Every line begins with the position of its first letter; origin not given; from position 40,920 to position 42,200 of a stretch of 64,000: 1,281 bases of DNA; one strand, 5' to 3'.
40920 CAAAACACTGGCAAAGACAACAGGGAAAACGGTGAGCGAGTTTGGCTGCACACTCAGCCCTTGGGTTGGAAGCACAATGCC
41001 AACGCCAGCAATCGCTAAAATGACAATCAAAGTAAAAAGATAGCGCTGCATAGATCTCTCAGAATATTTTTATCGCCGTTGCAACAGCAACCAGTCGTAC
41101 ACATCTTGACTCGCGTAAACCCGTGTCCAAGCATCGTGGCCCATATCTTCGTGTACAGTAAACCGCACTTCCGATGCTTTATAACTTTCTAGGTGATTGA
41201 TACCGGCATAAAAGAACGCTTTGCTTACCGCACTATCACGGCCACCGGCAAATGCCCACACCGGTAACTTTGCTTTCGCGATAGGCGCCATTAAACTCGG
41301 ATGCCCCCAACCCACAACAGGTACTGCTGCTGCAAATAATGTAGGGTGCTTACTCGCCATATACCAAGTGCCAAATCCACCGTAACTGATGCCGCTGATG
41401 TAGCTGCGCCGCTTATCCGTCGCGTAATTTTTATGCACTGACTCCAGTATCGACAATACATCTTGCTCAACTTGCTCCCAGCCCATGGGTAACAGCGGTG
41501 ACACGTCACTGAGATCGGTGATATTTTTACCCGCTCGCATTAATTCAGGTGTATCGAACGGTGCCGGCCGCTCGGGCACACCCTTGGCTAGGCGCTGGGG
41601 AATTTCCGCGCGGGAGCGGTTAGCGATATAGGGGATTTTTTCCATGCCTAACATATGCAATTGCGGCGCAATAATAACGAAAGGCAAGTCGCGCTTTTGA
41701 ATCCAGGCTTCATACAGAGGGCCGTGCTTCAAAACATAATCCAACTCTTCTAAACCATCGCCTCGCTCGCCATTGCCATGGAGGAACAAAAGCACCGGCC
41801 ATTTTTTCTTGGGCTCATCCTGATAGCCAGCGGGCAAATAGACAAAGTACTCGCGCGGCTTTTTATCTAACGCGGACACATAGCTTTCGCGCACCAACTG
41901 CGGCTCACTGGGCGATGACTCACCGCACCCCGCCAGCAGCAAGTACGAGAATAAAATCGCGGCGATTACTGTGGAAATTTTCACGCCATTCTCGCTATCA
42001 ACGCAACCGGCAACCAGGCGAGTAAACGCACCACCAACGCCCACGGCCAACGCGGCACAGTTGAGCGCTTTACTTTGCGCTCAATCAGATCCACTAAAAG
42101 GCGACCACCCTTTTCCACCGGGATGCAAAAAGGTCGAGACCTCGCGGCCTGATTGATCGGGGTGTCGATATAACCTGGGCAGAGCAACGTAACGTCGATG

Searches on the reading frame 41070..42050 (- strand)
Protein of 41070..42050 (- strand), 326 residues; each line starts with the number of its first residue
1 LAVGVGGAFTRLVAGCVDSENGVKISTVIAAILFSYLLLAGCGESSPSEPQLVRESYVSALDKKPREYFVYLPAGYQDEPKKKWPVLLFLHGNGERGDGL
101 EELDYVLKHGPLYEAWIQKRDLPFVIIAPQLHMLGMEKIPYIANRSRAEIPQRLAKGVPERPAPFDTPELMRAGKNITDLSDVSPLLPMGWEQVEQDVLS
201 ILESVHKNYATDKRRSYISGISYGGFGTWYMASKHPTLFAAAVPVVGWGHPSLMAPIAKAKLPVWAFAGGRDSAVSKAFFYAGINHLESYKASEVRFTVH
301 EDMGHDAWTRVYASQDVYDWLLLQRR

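Call 11: search_protein_families(library=pfam, proteins=[window:41070-42050:-])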
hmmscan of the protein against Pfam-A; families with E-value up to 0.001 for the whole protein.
window:41070-42050:- (326 aa): 4 families
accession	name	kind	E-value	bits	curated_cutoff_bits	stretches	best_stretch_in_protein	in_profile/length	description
PF00326.27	Peptidase_S9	-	9.8e-09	35.4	22.6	1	196-247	46-97/213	Prolyl oligopeptidase family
PF00756.26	Esterase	-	1.2e-08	35.4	22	1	202-257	103-157/251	Putative esterase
PF01738.24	DLH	-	8.6e-05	22.7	21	1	184-305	63-186/217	Dienelactone hydrolase family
PF00561.26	Abhydrolase_1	-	0.00052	20.2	25.8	0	213-292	68-145/245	alpha/beta hydrolase fold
